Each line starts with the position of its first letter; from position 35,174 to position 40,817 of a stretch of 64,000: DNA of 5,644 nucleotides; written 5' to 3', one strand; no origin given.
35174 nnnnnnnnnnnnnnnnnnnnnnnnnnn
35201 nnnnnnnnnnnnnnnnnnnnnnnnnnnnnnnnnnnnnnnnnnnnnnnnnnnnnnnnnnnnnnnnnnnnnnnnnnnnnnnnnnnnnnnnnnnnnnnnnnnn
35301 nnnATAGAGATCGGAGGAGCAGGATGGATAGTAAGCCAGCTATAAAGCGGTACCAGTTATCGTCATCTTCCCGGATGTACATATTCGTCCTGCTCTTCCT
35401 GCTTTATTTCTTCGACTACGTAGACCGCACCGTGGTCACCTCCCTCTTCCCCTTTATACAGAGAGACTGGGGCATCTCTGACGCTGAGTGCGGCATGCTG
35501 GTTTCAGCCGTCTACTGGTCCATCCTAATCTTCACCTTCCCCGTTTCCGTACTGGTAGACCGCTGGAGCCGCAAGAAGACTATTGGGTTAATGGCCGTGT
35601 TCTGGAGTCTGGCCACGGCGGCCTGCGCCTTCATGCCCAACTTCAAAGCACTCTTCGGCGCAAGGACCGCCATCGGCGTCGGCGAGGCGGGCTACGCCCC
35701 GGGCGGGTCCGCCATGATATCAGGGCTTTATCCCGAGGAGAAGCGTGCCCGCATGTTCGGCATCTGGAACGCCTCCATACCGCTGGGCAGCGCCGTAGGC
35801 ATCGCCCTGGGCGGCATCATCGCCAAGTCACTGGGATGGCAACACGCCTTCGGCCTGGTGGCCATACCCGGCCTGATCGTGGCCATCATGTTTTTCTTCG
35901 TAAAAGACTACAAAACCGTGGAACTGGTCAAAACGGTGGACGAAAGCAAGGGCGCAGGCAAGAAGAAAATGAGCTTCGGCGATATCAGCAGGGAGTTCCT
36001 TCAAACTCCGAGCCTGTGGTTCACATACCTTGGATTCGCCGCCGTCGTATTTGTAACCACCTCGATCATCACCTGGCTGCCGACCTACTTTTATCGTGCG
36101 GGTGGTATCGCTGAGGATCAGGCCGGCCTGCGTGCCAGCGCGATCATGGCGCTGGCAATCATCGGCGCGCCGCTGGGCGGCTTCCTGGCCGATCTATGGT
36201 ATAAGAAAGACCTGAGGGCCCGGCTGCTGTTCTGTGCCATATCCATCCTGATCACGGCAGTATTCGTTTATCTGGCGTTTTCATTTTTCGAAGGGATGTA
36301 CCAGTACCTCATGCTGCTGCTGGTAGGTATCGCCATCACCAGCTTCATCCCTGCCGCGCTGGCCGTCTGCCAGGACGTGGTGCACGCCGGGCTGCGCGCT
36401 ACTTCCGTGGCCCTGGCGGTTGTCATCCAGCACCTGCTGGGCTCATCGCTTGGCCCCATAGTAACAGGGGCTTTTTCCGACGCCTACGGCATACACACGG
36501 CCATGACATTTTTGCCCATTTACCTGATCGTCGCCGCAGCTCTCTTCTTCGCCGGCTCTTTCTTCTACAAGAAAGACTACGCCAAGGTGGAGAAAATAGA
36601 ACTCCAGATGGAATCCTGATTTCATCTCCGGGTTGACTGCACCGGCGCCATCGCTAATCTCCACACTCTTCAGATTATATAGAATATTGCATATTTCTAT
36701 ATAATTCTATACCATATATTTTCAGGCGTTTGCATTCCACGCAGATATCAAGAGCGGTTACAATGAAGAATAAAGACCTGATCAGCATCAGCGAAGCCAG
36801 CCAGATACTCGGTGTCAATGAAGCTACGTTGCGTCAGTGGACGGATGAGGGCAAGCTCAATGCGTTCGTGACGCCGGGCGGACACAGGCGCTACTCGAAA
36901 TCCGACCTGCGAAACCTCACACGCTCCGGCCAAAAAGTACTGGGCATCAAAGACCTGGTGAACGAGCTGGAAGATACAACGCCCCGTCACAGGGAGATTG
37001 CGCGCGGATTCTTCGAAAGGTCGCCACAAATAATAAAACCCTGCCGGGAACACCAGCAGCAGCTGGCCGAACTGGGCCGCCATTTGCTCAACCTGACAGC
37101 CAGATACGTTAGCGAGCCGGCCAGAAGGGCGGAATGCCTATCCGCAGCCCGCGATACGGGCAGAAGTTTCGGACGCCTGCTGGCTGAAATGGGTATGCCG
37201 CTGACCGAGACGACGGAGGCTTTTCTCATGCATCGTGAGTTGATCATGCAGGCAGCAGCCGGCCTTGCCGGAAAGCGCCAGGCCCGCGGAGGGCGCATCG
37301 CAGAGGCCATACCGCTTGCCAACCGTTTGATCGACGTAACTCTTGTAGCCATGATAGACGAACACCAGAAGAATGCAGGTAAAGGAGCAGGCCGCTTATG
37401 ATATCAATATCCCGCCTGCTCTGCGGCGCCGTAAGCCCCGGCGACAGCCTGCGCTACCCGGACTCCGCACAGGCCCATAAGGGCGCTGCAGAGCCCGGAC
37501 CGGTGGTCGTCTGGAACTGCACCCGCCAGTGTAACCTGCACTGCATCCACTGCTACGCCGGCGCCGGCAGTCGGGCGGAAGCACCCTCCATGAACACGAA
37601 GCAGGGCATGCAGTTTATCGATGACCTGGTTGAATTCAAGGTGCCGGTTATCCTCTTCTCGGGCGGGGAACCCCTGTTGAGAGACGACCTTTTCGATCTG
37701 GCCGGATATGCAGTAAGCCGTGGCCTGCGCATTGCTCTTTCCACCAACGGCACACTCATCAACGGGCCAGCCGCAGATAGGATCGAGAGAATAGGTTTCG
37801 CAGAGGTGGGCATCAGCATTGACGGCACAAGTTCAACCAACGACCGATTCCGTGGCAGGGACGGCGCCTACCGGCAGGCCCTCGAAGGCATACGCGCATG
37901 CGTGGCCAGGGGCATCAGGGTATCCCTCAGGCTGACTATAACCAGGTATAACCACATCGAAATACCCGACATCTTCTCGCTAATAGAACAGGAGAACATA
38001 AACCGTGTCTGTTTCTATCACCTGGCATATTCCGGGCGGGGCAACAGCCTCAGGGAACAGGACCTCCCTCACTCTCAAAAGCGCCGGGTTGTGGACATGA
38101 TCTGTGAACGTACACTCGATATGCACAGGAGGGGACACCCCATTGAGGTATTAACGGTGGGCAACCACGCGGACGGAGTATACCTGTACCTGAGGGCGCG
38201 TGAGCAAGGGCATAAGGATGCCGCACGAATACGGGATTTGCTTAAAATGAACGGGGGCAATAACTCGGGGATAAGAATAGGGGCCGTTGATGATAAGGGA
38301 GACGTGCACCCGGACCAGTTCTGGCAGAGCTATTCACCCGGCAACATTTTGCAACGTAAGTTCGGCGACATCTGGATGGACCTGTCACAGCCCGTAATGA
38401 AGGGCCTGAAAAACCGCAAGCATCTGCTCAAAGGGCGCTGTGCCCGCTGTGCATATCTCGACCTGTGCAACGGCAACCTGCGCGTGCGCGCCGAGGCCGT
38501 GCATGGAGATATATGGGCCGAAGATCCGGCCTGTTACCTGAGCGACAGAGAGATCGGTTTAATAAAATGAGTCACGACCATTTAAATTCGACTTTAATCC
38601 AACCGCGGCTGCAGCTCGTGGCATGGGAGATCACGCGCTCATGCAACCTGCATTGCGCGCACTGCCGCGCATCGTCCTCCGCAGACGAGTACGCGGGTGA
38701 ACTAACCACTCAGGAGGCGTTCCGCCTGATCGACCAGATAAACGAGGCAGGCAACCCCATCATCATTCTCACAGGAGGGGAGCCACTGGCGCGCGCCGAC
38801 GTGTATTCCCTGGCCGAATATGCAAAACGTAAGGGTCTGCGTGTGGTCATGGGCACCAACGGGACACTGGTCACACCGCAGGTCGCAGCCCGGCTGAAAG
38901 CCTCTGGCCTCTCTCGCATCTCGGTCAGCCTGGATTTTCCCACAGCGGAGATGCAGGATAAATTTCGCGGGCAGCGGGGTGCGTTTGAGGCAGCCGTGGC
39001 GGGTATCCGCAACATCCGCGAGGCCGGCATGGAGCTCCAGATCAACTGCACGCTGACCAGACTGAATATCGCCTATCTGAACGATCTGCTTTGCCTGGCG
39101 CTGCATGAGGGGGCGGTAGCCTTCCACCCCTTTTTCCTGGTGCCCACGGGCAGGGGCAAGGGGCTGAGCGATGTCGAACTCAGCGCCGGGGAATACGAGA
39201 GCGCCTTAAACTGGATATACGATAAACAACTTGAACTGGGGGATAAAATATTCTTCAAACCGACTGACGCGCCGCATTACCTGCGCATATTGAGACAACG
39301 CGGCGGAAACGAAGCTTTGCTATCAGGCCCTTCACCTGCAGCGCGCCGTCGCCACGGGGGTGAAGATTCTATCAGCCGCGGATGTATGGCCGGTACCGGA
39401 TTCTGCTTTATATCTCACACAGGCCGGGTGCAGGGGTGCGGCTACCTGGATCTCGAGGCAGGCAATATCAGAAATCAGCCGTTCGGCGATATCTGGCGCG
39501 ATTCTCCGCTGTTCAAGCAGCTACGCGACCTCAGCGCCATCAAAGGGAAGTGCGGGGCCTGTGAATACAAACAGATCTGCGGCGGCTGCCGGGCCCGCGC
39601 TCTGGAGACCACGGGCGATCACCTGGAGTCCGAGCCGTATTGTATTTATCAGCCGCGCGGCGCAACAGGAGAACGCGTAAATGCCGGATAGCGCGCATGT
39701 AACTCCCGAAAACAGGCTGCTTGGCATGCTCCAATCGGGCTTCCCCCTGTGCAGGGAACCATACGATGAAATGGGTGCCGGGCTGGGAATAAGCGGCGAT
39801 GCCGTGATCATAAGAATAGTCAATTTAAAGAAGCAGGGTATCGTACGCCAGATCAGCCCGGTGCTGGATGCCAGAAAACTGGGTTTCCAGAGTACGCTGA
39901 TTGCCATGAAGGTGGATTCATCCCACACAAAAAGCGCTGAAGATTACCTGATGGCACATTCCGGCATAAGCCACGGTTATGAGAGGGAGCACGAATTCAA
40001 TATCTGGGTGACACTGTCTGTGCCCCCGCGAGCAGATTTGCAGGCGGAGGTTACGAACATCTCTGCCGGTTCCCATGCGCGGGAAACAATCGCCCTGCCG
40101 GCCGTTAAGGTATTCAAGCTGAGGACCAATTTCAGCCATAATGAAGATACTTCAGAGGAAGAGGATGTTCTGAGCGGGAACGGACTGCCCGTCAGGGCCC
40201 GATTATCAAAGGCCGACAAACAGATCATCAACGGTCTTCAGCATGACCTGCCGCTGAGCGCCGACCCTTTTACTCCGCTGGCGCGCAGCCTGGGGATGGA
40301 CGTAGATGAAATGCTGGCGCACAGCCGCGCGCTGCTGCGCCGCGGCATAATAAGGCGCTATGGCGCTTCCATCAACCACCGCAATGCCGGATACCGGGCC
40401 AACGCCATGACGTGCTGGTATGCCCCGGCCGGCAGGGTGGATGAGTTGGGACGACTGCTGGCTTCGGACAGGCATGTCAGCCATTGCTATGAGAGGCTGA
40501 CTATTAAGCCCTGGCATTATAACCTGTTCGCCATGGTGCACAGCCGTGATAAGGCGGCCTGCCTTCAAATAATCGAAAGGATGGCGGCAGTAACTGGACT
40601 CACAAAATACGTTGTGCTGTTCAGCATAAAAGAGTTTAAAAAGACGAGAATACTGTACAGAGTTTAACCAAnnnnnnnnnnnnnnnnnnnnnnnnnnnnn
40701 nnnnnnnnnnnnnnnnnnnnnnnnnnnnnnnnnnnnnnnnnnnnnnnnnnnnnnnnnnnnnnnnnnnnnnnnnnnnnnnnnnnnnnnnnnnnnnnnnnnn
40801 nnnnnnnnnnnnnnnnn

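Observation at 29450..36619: BKACE-centred catabolic cluster with a HemL-like aminotransferase, two dehydrogenases and two transporters: substrate unknown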

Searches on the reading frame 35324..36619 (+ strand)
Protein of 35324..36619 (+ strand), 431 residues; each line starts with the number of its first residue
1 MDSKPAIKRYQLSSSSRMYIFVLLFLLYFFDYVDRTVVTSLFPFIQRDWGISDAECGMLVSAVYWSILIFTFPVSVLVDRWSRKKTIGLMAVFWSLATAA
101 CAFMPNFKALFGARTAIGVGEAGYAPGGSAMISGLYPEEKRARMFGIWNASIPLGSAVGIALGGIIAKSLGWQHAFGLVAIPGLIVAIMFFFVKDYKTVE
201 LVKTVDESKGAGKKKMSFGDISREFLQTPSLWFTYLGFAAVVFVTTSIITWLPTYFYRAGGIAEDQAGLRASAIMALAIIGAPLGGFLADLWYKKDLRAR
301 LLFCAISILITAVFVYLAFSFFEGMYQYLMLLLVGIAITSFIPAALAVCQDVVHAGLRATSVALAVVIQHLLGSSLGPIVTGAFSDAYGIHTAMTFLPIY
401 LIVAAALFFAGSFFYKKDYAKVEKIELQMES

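Call 3: search_protein_families(library=pfam, proteins=[window:35324-36619:+])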
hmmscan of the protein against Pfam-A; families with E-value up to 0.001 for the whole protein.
window:35324-36619:+ (431 aa): 3 families
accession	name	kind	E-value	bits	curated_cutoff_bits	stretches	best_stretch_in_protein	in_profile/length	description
PF07690.21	MFS_1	-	6e-60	203.4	33.4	1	24-378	1-347/347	Major Facilitator Superfamily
PF03137.26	OATP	-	3e-11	42.8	25.8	1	22-107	4-88/545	Organic Anion Transporter Polypeptide (OATP) family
PF00854.27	PTR2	-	1.2e-07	31.4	27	1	87-193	13-120/392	POT family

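Call 4: search_protein_families(library=ncbifam, proteins=[window:35324-36619:+])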
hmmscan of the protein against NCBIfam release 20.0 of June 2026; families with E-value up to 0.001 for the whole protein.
window:35324-36619:+ (431 aa): 53 families (the best 25 are shown)
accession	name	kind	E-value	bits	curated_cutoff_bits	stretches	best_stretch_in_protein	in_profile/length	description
TIGR00893.1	2A0114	subfamily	1.9e-56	191.8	395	1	26-407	1-393/399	D-galactonate transporter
TIGR00881.1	2A0104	subfamily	5.4e-33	114.5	407.75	1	25-393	1-378/379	phosphoglycerate transporter protein PgtP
TIGR00895.1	2A0115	subfamily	2.4e-30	105.8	418.55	1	9-383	7-396/398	aromatic acid/H+ symport family MFS transporter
TIGR00880.1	2_A_01_02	superfamily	3.6e-21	75.8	131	1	57-193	1-137/141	multidrug resistance protein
NF008586.0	PRK11551.1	equivalog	9e-20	71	410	1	13-407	9-392/406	3-(3-hydroxy-phenyl)propionate transporter MhpT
TIGR00711.1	efflux_EmrB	subfamily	9e-16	57.7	230.2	1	19-198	2-181/485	DHA2 family efflux MFS transporter permease subunit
NF033135.1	cmx_cmrA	equivalog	1.7e-15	57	400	1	37-406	21-370/374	Cmx/CmrA family chloramphenicol efflux MFS transporter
TIGR02332.1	HpaX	equivalog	5.6e-15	55.4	615.4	1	20-207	9-201/412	4-hydroxyphenylacetate permease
TIGR00894.1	2A0114euk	subfamily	2.3e-13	49.5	626.45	1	52-342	74-378/465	Na(+)-dependent inorganic phosphate cotransporter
NF053517.1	HbztTptrPcaK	equivalog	3.4e-13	49.4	770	1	7-196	8-197/437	4-hydroxybenzoate transporter PcaK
NF002921.0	PRK03545.1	equivalog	6.5e-13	48.4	401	1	36-367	30-338/396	sugar transporter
TIGR00891.1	2A0112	subfamily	1.3e-12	47.5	552.9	1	20-396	13-400/405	sialate:H+ symport family MFS transporter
TIGR00710.1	efflux_Bcr_CflA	subfamily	7.3e-12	45.4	200.9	1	18-404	4-380/385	Bcr/CflA family efflux MFS transporter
NF003024.0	PRK03893.1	subfamily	7.5e-12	44.8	604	1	10-187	12-188/497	sialate:H+ symport family MFS transporter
NF000089.1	qac_MFS_AB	exception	1.3e-11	44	900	1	13-189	13-189/514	QacA/B family quaternary ammonium compound efflux MFS transporter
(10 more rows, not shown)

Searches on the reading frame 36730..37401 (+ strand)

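Call 3: search_protein_families(library=pfam, proteins=[window:36730-37401:+])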
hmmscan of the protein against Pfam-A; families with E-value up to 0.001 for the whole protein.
window:36730-37401:+ (223 aa): 3 families
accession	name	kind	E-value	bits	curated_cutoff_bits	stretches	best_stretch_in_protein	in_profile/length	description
PF13411.12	MerR_1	-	7.3e-11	42.5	21.6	1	19-64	2-47/69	MerR HTH family regulatory protein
PF12728.13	HTH_17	-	1.3e-10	41.8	27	1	18-61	2-44/51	Helix-turn-helix domain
PF00376.29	MerR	-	2.9e-09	37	28.2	1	19-55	1-38/38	MerR family regulatory protein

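Call 4: search_protein_families(library=ncbifam, proteins=[window:36730-37401:+])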
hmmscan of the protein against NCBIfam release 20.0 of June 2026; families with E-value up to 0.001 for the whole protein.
window:36730-37401:+ (223 aa): 5 families
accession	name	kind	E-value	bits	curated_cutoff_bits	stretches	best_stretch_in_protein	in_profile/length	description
NF033787.1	HTH_BldC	subfamily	3e-11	43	77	1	20-63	5-48/49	BldC family transcriptional regulator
TIGR01764.1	excise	domain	4e-08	33.5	28.8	1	18-61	2-44/49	excisionase family DNA-binding protein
NF033518.0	transpos_IS607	equivalog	4e-07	29.7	110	1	22-68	2-48/187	IS607 family transposase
NF047375.1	HeatShock_HspR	equivalog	3.7e-06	26.9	105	1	17-65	3-51/92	heat shock protein transcriptional repressor HspR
TIGR03453.1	partition_RepA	equivalog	0.0009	18.2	348.45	0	17-65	33-82/387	plasmid partitioning protein RepA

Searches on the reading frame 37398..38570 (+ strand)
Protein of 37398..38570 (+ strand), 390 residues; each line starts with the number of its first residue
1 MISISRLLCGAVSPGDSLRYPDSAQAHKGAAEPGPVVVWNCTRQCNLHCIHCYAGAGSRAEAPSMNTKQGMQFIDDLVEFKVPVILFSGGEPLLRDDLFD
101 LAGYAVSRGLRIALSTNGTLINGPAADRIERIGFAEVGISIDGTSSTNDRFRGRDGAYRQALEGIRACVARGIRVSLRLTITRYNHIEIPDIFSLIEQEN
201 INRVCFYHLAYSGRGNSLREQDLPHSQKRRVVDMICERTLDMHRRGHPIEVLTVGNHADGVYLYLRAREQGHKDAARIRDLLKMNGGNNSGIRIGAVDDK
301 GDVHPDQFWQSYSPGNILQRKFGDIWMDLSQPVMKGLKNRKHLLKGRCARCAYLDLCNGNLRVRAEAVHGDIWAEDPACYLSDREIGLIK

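Call 3: search_protein_families(library=pfam, proteins=[window:37398-38570:+])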
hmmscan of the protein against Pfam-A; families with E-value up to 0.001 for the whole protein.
window:37398-38570:+ (390 aa): 2 families
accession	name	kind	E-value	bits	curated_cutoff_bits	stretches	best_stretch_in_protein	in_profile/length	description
PF04055.27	Radical_SAM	-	1.7e-23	84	29.5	1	40-195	2-165/166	Radical SAM superfamily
PF13353.11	Fer4_12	-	4.3e-05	24.3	22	1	42-102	12-74/137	4Fe-4S single cluster domain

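Call 4: search_protein_families(library=ncbifam, proteins=[window:37398-38570:+])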
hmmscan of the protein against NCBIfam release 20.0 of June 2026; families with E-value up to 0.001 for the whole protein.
window:37398-38570:+ (390 aa): 68 families (the best 25 are shown)
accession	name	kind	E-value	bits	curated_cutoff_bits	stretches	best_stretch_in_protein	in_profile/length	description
TIGR04054.1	rSAM_NirJ1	equivalog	7.1e-165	548.3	650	1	2-386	1-387/387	putative heme d1 biosynthesis radical SAM protein NirJ1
TIGR04546.1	rSAM_ahbC_deAc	equivalog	5.7e-152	506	650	1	2-386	1-390/390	12,18-didecarboxysiroheme deacetylase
TIGR04347.1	pseudo_SAM_Halo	equivalog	2.7e-130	435.2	525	1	2-386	1-390/390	TIGR04347 family pseudo-SAM/SPASM protein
TIGR04051.1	rSAM_NirJ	equivalog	5.5e-124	413.7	515.45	1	34-387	1-354/354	heme d1 biosynthesis radical SAM protein NirJ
TIGR04545.1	rSAM_ahbD_hemeb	equivalog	4.6e-60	203.8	500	1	37-380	2-336/339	heme b synthase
TIGR04053.2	TIGR04053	equivalog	4.1e-57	194.1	395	1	36-380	9-363/366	TIGR04053 family radical SAM/SPASM domain-containing protein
TIGR04055.1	rSAM_NirJ2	equivalog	2.1e-56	191.8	500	1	36-380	1-323/326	putative heme d1 biosynthesis radical SAM protein NirJ2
TIGR04303.1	GeoRSP_rSAM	equivalog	3.8e-40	138.4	400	1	37-380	7-325/325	GeoRSP system radical SAM/SPASM protein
TIGR03962.1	mycofact_rSAM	equivalog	4.1e-39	134.7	265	1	36-362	13-314/339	mycofactocin radical SAM maturase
TIGR04133.1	rSAM_w_lipo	hypoth_equivalog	4.1e-30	104.9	425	1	33-360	22-330/350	TIGR04133 family radical SAM/SPASM protein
TIGR04250.1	SCM_rSAM_ScmE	equivalog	2.2e-28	99.2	400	1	40-377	8-343/358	SynChlorMet cassette radical SAM/SPASM protein ScmE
NF045574.1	sacti_mat_StsB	exception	4.8e-28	98.2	625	1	36-217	97-277/466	StsB family radical SAM/SPASM domain sactipeptide maturase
TIGR04340.1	rSAM_ACGX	hypoth_equivalog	1.9e-27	96.4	400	1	39-380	7-338/341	radical SAM/SPASM domain protein, ACGX system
NF050035.1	rSAM_WgK_link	exception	2.5e-27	95.8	650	2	39-216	13-191/367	radical SAM/SPASM peptide maturase WgkB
TIGR04103.1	rSAM_nif11_3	equivalog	5.5e-25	87.8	725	1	37-368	7-332/412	nif11-class peptide radical SAM maturase 3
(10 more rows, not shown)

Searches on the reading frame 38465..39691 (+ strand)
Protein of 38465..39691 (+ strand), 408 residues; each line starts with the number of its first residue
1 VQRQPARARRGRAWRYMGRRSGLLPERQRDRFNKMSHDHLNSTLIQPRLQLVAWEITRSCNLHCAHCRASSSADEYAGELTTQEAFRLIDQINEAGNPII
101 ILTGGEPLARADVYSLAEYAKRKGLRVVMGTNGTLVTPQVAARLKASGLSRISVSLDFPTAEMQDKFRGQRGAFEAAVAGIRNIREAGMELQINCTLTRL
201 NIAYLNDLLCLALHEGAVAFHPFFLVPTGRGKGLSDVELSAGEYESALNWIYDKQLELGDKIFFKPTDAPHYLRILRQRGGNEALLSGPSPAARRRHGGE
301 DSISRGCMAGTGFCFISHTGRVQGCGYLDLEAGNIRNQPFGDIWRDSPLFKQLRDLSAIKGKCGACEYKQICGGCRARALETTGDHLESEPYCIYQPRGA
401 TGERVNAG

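Call 3: search_protein_families(library=pfam, proteins=[window:38465-39691:+])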
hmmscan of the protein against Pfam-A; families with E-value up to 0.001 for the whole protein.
window:38465-39691:+ (408 aa): 3 families
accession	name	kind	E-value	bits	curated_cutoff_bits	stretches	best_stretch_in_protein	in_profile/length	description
PF04055.27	Radical_SAM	-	1.3e-27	97.5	29.5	1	55-197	2-150/166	Radical SAM superfamily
PF13353.11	Fer4_12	-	2e-08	35.1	22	1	58-156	13-113/137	4Fe-4S single cluster domain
PF13186.11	SPASM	-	1.5e-07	32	21.5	1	307-366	1-66/67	Iron-sulfur cluster-binding domain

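Call 4: search_protein_families(library=ncbifam, proteins=[window:38465-39691:+])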
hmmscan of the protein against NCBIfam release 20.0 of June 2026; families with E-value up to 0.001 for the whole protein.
window:38465-39691:+ (408 aa): 74 families (the best 25 are shown)
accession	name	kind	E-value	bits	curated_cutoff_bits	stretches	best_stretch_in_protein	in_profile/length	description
TIGR04545.1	rSAM_ahbD_hemeb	equivalog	3.7e-141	470.4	500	1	51-397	1-339/339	heme b synthase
TIGR04055.1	rSAM_NirJ2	equivalog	8e-105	350.9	500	1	51-396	1-325/326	putative heme d1 biosynthesis radical SAM protein NirJ2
TIGR04053.2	TIGR04053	equivalog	1.9e-98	330.1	395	1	51-397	9-366/366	TIGR04053 family radical SAM/SPASM domain-containing protein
TIGR04054.1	rSAM_NirJ1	equivalog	7e-66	222.4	650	2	45-259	31-244/387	putative heme d1 biosynthesis radical SAM protein NirJ1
TIGR04347.1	pseudo_SAM_Halo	equivalog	1.6e-64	218.6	525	2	48-258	36-245/390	TIGR04347 family pseudo-SAM/SPASM protein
TIGR04051.1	rSAM_NirJ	equivalog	1.2e-63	215.2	515.45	2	51-256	3-207/354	heme d1 biosynthesis radical SAM protein NirJ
TIGR04546.1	rSAM_ahbC_deAc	equivalog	2.5e-62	210.9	650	1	39-394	25-384/390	12,18-didecarboxysiroheme deacetylase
TIGR03962.1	mycofact_rSAM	equivalog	6.1e-50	170.3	265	2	52-261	14-224/339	mycofactocin radical SAM maturase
TIGR04303.1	GeoRSP_rSAM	equivalog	5.4e-45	154.4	400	2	52-228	7-182/325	GeoRSP system radical SAM/SPASM protein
NF050035.1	rSAM_WgK_link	exception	3.1e-44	151.4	650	2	50-231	9-190/367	radical SAM/SPASM peptide maturase WgkB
NF045574.1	sacti_mat_StsB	exception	6e-41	140.8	625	2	41-208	87-252/466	StsB family radical SAM/SPASM domain sactipeptide maturase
TIGR04251.1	SCM_rSAM_ScmF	equivalog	3.3e-37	128.7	400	1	51-236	5-193/353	SynChlorMet cassette radical SAM/SPASM protein ScmF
TIGR02109.1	PQQ_syn_pqqE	equivalog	2.6e-36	125.3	381.35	2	49-217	7-174/358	pyrroloquinoline quinone biosynthesis protein PqqE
TIGR04133.1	rSAM_w_lipo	hypoth_equivalog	1.1e-34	120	425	1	45-254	19-231/350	TIGR04133 family radical SAM/SPASM protein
TIGR04103.1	rSAM_nif11_3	equivalog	5.5e-34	117.5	725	1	48-395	3-344/412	nif11-class peptide radical SAM maturase 3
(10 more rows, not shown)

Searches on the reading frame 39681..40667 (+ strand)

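Call 3: search_protein_families(library=pfam, proteins=[window:39681-40667:+])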
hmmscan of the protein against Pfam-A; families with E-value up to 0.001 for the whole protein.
window:39681-40667:+ (328 aa): 3 families
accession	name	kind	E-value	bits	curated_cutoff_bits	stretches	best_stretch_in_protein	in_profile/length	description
PF17805.7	AsnC_trans_reg2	-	4.5e-46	155.3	27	2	236-320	2-86/86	AsnC-like ligand binding domain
PF22451.2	NirdL-like_HTH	-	1.4e-29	101.8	27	2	179-225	1-47/47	Siroheme decarboxylase NirDL-like HTH domain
PF13404.12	HTH_AsnC-type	-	0.00014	22.1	27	0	12-49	7-41/42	AsnC-type helix-turn-helix domain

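Call 4: search_protein_families(library=ncbifam, proteins=[window:39681-40667:+])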
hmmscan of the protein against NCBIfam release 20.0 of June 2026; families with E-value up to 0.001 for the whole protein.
window:39681-40667:+ (328 aa): 7 families
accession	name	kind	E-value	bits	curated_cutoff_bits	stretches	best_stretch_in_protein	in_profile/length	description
NF040707.3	Siroheme_Dcarb_AhbB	equivalog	7.9e-68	226.8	125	2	182-326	1-146/146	siroheme decarboxylase subunit beta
NF040708.3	Siroheme_Dcarb_AhbA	equivalog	4.7e-63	211.2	140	2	11-151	2-142/144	siroheme decarboxylase subunit alpha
NF040820.1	trans_reg_LrpA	equivalog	7.8e-12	45.3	250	2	177-309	4-130/141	HTH-type transcriptional regulator LrpA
NF040947.1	trans_reg_LysM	equivalog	4.1e-11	42.8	180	1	12-115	7-106/136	HTH-type transcriptional regulator LysM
NF041396.1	TranRegLrp_Halo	equivalog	7.1e-10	38.9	190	1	29-109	23-104/149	HTH-type transcriptional regulator Lrp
NF053758.1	ChrTpTrnRegChrS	equivalog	7e-09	35.6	250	0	25-98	28-102/158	chromate efflux transcriptional regulator ChrS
NF008384.0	PRK11179.1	equivalog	3.6e-05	23.6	227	0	24-92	22-92/153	transcriptional regulator AsnC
